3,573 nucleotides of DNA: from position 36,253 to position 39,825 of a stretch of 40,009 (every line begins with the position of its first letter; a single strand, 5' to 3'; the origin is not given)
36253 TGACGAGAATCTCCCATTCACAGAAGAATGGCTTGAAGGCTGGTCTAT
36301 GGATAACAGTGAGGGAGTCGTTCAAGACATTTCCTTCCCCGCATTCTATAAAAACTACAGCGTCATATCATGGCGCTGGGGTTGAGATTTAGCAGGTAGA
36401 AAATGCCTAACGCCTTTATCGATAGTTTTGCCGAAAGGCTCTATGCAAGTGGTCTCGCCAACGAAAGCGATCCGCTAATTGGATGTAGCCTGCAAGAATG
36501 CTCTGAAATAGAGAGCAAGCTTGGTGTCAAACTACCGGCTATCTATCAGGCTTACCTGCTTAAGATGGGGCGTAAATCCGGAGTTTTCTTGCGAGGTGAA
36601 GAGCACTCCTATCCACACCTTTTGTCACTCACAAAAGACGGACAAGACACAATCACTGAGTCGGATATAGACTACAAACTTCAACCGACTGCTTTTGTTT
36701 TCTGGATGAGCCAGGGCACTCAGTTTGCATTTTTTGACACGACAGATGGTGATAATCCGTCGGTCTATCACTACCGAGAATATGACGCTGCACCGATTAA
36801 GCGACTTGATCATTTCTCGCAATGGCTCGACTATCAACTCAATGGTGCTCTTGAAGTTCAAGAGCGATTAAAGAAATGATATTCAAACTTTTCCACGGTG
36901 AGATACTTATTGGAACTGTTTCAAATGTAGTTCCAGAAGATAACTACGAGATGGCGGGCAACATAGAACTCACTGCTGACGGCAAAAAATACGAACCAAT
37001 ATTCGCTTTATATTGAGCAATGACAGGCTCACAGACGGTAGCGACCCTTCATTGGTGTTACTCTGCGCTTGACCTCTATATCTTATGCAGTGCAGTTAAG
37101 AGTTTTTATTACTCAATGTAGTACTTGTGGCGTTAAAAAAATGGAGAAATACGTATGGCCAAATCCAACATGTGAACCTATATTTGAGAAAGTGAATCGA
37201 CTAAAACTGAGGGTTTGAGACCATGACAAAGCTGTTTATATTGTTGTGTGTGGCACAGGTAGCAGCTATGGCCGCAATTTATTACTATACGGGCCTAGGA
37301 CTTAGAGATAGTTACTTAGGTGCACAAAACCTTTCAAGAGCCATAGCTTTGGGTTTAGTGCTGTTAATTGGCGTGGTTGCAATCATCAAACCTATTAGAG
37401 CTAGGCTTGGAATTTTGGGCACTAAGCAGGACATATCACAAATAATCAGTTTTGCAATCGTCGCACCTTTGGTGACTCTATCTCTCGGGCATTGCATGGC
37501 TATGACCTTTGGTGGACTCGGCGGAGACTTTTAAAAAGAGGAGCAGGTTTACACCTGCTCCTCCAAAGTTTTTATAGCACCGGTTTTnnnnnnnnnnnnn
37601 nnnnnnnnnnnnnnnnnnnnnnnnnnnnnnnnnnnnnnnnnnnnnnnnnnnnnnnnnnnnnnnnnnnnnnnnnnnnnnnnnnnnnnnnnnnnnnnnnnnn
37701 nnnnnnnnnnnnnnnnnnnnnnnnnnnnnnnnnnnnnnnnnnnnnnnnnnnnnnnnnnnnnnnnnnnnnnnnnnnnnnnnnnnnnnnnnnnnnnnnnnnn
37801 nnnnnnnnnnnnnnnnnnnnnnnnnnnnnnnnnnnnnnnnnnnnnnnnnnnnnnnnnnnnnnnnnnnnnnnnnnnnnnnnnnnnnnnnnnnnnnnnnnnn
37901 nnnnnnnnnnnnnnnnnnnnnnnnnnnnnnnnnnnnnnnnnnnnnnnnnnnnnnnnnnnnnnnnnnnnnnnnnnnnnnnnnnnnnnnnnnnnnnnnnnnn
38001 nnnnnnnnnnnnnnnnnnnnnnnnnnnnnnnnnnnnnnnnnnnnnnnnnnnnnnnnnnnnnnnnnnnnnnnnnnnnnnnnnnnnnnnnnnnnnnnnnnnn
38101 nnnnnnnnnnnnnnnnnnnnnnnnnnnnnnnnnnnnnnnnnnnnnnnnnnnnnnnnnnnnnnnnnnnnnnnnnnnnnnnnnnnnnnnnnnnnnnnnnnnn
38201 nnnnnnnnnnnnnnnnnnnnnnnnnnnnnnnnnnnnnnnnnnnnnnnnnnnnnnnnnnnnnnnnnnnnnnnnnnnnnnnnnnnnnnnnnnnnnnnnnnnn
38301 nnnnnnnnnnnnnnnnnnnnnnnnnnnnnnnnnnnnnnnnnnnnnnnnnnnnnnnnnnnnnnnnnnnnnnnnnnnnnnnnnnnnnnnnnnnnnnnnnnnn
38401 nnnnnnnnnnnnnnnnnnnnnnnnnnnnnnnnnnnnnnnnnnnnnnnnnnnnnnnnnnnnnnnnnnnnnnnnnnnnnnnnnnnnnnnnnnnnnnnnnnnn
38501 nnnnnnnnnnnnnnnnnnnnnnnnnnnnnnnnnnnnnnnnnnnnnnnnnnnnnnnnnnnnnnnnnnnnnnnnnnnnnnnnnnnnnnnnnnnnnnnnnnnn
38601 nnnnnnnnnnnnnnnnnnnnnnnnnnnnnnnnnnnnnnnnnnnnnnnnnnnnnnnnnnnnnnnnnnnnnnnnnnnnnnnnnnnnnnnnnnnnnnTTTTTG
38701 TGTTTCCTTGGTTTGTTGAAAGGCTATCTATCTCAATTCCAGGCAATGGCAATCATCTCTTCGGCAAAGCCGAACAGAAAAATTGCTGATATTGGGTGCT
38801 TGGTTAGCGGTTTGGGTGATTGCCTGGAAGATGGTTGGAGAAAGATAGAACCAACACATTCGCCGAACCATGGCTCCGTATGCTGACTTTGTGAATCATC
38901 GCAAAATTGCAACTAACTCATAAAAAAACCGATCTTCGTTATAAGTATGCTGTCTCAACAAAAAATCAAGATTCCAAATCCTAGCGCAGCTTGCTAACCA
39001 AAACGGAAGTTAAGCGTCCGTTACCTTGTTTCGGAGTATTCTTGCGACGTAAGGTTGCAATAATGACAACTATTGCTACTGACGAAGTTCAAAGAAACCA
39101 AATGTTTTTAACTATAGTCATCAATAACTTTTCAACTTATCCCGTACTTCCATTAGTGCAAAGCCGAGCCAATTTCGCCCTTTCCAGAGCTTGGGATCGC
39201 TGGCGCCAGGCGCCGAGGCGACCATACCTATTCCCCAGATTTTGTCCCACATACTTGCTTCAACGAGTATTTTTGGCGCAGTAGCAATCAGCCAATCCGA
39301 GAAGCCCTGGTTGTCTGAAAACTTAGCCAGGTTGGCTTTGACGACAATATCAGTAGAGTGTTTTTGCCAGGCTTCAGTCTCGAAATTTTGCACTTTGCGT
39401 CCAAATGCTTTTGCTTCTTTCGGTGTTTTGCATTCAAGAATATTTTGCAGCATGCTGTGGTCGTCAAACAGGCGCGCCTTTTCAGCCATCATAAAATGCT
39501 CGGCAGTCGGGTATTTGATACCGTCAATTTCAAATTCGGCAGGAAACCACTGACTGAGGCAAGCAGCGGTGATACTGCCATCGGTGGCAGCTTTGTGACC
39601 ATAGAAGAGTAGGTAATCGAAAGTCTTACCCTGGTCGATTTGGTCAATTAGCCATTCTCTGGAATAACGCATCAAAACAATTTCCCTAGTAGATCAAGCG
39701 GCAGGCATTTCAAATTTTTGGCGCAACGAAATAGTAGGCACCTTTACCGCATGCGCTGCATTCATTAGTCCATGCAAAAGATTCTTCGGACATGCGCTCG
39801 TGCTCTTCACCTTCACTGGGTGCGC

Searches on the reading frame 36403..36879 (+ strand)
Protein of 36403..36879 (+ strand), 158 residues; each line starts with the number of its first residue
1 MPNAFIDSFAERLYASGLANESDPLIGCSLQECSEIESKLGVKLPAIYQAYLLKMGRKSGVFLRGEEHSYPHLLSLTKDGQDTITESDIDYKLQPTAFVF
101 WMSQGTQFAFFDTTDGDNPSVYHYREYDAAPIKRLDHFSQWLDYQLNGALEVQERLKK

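Call 17: search_protein_families(library=pfam, proteins=[window:36403-36879:+], max_evalue=0.01)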
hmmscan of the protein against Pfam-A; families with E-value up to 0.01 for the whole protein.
window:36403-36879:+ (158 aa): 3 families
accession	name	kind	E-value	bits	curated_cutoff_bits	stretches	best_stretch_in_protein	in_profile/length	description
PF09346.15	SMI1_KNR4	-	1.3e-12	48.8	25.4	1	27-143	1-124/125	SMI1 / KNR4 family (SUKH-1)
PF14568.11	SUKH_6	-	7.4e-09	36.6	27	1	32-142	3-119/119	SMI1-KNR4 cell-wall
PF14567.11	SUKH_5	-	1.6e-06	28.4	27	1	22-143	16-138/142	SMI1-KNR4 cell-wall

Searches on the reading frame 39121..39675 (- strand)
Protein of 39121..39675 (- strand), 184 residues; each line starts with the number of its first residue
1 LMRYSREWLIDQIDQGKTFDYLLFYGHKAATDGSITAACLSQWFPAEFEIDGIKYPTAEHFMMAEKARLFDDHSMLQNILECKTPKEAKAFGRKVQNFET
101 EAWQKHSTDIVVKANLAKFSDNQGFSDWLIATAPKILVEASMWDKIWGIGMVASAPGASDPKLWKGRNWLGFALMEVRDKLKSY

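Call 17: search_protein_families(library=pfam, proteins=[window:39121-39675:-], max_evalue=0.01)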
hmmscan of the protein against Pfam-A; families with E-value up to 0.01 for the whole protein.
window:39121-39675:- (184 aa): 2 families
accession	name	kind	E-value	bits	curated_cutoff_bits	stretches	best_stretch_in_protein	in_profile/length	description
PF08719.17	NADAR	-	8.7e-50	169.6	35.1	1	35-182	8-163/163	NADAR domain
PF08010.17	Phage_30_3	-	0.0042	17.3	36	0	37-109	4-75/138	Bacteriophage protein GP30.3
